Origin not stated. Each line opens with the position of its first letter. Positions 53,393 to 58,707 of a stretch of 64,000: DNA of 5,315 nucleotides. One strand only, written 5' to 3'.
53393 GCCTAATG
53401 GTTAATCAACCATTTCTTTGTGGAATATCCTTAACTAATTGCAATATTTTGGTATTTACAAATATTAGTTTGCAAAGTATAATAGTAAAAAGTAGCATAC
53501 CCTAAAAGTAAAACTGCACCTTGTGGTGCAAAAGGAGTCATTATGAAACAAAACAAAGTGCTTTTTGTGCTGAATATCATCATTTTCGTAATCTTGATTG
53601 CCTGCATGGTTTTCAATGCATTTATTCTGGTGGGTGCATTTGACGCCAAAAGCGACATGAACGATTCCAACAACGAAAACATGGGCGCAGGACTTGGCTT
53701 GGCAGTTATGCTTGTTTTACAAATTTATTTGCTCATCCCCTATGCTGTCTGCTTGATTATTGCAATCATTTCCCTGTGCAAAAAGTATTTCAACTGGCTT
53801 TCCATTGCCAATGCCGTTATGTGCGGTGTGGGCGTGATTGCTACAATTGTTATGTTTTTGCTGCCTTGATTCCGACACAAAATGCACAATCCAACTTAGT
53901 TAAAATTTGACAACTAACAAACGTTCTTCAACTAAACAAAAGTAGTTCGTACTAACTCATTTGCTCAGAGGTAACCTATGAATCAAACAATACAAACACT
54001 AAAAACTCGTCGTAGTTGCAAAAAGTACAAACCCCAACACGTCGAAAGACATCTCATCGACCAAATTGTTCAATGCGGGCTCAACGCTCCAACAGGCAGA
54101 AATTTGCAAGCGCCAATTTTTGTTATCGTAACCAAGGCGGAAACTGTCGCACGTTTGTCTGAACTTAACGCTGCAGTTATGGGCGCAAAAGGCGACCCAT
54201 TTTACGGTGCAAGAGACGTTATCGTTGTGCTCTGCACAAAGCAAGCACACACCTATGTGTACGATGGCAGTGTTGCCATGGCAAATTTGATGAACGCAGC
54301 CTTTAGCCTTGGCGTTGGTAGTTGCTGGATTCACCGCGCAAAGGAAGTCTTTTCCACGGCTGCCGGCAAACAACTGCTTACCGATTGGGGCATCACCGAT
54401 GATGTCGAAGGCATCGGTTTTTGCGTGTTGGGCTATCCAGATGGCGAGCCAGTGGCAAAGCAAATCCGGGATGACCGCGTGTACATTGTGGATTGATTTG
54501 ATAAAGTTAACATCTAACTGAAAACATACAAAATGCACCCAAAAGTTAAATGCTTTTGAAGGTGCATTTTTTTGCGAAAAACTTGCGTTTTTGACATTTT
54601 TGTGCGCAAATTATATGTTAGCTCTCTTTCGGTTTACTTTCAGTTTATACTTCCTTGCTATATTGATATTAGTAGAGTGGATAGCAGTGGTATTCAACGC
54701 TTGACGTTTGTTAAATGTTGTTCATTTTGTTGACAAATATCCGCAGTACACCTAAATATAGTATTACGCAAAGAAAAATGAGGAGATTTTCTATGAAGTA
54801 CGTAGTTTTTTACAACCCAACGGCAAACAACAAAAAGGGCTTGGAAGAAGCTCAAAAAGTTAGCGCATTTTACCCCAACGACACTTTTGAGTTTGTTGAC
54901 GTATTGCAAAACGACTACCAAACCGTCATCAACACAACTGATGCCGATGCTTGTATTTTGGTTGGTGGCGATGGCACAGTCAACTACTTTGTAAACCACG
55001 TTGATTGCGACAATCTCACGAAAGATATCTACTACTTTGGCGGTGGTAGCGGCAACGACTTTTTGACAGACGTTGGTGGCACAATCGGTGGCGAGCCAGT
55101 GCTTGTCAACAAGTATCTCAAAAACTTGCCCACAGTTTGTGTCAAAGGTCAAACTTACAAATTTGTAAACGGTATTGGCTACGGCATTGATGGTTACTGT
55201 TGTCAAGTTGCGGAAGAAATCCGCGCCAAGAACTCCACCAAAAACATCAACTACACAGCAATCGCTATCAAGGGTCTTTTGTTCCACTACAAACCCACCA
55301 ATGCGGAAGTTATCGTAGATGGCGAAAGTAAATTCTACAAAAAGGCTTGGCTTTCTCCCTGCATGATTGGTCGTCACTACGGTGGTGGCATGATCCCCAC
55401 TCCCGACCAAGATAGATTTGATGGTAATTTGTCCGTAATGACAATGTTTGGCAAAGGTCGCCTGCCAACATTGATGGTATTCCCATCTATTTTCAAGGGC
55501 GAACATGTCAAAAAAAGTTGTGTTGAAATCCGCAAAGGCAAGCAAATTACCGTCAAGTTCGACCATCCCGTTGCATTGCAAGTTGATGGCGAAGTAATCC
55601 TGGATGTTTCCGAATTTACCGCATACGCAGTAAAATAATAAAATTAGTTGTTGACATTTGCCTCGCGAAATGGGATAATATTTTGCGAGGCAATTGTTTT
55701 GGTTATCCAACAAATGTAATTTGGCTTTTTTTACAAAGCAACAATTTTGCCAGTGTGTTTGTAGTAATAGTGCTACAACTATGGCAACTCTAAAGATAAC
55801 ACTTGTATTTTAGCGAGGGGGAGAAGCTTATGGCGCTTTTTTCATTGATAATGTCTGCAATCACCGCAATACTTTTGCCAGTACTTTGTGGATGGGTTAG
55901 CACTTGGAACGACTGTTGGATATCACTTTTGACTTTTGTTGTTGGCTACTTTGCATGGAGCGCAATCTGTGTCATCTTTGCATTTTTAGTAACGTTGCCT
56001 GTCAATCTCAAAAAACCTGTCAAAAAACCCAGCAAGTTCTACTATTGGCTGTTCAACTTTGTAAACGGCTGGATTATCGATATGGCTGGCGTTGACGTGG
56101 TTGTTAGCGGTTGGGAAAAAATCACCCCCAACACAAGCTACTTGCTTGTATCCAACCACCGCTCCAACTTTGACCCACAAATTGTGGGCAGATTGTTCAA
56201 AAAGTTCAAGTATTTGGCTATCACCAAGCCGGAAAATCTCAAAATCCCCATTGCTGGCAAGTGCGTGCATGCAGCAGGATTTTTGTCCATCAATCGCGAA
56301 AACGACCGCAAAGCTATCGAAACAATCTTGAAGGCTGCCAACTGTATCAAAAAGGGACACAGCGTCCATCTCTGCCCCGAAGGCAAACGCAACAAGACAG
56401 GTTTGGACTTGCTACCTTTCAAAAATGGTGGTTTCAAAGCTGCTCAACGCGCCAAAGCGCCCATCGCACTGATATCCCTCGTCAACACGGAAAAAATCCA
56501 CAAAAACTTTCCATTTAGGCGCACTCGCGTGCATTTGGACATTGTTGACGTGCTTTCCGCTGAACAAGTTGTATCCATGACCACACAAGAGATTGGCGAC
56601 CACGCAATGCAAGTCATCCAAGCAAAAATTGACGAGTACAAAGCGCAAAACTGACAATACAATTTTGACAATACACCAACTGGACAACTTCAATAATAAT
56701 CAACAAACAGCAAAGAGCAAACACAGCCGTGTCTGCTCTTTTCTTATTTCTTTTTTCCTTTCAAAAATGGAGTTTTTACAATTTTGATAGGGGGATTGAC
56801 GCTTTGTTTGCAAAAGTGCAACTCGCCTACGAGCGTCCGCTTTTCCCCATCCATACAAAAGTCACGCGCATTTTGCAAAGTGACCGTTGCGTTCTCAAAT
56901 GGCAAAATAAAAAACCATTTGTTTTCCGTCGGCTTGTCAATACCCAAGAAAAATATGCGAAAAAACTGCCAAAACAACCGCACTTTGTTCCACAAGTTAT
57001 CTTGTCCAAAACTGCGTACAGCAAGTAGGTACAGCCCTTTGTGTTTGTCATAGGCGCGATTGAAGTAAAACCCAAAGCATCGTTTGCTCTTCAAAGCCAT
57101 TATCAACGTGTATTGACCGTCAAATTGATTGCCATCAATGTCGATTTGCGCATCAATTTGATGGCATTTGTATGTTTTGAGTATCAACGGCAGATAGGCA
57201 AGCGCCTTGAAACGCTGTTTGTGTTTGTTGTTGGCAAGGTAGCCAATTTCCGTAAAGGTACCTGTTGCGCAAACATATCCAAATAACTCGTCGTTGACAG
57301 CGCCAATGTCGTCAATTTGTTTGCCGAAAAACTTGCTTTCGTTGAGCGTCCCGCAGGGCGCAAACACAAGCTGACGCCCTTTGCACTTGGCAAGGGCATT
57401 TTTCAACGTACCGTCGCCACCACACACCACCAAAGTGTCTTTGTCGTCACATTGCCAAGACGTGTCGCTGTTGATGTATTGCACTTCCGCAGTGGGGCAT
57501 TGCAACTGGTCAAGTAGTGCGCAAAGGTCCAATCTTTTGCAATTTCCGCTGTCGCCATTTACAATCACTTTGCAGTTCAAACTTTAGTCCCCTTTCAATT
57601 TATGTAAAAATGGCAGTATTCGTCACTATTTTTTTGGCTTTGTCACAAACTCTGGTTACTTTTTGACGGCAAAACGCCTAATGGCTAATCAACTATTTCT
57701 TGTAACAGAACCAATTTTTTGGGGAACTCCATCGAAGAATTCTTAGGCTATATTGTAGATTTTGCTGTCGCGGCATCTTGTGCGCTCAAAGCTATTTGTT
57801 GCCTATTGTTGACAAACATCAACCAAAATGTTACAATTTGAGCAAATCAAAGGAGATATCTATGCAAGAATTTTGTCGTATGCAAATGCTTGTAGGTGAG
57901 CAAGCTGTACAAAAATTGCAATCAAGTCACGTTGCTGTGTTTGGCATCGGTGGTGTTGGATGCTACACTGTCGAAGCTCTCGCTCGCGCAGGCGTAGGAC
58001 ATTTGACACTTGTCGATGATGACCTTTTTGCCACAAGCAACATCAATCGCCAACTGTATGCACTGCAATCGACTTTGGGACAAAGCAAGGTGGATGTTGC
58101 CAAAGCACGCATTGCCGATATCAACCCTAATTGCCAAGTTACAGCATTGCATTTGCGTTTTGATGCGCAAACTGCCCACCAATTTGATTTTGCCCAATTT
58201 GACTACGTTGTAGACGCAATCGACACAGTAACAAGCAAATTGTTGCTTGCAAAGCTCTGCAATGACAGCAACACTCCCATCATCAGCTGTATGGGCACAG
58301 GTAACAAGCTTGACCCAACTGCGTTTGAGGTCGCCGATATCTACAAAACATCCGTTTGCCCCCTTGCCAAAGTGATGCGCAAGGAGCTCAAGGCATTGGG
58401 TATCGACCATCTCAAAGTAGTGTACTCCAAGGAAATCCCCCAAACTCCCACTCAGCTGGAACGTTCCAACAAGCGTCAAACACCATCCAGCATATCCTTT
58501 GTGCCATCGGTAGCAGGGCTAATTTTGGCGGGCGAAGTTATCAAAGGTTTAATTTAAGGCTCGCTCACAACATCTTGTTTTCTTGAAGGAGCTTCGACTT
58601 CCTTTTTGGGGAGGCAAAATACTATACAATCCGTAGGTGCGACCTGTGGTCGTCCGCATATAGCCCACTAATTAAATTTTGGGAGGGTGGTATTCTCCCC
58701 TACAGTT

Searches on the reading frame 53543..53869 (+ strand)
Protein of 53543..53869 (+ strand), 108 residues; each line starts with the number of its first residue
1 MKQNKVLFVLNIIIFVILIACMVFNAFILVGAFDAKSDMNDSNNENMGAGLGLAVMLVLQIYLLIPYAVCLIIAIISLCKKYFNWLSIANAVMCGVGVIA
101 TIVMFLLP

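Call 16: find_encoding_contigs(protein=window:53543-53869:+, flank=3000, max_places=10)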
Protein window:53543-53869:+ (108 aa): 9 contigs read that carry it; 8 places shown.
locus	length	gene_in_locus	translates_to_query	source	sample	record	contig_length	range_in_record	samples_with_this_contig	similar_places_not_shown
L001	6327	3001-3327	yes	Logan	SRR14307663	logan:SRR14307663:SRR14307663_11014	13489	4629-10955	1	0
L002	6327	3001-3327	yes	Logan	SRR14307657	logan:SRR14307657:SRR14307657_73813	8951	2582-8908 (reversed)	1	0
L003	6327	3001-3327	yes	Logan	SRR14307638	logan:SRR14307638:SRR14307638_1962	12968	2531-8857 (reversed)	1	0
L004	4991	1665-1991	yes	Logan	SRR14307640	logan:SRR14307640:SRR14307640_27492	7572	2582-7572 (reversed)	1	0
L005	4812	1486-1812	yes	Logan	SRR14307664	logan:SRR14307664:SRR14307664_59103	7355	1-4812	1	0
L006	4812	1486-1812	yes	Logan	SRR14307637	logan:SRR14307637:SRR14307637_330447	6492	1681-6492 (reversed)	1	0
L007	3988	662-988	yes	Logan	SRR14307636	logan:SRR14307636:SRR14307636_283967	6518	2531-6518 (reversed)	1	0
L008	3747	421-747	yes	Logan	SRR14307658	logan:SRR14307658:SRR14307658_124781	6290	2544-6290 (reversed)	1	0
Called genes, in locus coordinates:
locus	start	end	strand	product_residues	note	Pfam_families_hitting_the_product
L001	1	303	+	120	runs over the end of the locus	-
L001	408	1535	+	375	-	PF00583:Acetyltransf_1 (faint)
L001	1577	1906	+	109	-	-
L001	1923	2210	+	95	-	-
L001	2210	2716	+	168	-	PF00583:Acetyltransf_1, PF13508:Acetyltransf_7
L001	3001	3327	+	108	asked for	-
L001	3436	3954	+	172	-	PF00881:Nitroreductase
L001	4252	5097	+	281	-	PF00781:DAGK_cat, PF19279:YegS_C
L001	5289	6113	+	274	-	PF01553:Acyltransferase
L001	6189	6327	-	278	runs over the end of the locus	PF00781:DAGK_cat (faint)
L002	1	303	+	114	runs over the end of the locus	?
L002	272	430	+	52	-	-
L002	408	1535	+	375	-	-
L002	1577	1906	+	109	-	-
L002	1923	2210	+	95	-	-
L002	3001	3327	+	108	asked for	-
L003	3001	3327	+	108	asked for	-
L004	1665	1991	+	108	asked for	-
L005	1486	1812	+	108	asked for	-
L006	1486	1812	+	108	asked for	-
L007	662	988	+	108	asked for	-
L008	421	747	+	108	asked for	-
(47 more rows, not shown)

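Call 34: search_protein_families(library=pfam, proteins=[window:53543-53869:+])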
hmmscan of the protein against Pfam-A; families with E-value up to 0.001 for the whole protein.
window:53543-53869:+ (108 aa): 0 families

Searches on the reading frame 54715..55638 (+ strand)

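Call 81: search_protein_families(library=pfam, proteins=[window:54715-55638:+], max_evalue=0.00001)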
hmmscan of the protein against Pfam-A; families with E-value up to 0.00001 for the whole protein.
window:54715-55638:+ (307 aa): 2 families
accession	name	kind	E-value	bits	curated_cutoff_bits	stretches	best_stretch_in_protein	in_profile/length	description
PF19279.4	YegS_C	-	3.8e-19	69.4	27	1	155-295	4-140/158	YegS C-terminal NAD kinase beta sandwich-like domain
PF00781.29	DAGK_cat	-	8.3e-10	38.8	23.6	1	28-121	1-100/125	Diacylglycerol kinase catalytic domain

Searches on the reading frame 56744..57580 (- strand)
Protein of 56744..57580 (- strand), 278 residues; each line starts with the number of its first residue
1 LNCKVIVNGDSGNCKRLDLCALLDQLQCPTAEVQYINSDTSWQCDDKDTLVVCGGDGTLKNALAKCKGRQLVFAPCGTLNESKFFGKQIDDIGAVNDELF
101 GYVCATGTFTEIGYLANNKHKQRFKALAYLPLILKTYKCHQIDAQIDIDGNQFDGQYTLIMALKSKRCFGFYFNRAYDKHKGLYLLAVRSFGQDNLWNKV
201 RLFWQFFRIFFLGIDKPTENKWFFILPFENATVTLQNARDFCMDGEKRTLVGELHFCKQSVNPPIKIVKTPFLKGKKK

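Call 66: find_encoding_contigs(protein=window:56744-57580:-, flank=3000, max_places=10)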
Protein window:56744-57580:- (278 aa): 8 contigs read that carry it; 5 places shown.
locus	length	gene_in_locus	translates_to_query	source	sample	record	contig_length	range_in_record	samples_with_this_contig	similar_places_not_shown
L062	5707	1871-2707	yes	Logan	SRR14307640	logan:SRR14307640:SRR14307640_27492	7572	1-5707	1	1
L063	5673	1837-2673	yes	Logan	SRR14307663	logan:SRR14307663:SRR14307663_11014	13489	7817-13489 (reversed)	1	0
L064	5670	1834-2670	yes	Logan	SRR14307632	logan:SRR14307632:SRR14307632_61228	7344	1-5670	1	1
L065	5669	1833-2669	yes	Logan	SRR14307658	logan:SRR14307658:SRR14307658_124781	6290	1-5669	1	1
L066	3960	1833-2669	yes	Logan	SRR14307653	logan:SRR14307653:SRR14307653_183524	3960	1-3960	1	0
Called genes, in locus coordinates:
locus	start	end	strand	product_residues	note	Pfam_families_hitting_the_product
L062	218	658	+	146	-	PF22381:Staph_reg_Sar_Rot (weak), PF12802:MarR_2, PF01047:MarR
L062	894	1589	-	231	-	PF00899:ThiF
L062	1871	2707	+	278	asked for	PF00781:DAGK_cat (faint)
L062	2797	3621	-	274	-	PF01553:Acyltransferase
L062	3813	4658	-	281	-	PF00781:DAGK_cat, PF19279:YegS_C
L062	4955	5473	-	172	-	PF00881:Nitroreductase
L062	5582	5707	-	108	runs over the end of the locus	-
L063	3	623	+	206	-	?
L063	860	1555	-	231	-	PF00899:ThiF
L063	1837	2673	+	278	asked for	PF00781:DAGK_cat (faint)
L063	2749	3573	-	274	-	PF01553:Acyltransferase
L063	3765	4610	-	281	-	PF00781:DAGK_cat, PF19279:YegS_C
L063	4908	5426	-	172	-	PF00881:Nitroreductase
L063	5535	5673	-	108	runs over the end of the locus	-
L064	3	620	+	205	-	?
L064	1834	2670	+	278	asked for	PF00781:DAGK_cat (faint)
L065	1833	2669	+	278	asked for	PF00781:DAGK_cat (faint)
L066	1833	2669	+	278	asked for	PF00781:DAGK_cat (faint)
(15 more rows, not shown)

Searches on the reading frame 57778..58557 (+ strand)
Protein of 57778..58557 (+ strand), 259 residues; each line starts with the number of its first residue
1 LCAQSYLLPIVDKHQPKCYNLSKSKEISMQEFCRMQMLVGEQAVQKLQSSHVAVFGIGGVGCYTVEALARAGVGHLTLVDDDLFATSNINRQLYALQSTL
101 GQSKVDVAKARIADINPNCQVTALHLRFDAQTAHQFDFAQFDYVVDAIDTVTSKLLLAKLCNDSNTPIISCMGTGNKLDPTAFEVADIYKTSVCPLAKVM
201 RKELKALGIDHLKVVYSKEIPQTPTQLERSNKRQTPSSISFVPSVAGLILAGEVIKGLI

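Call 34: search_protein_families(library=pfam, proteins=[window:57778-58557:+])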
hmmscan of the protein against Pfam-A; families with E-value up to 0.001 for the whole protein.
window:57778-58557:+ (259 aa): 1 family
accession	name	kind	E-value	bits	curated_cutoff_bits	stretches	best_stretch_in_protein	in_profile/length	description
PF00899.27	ThiF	-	2.4e-42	145.1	28.1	1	37-257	6-201/238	ThiF family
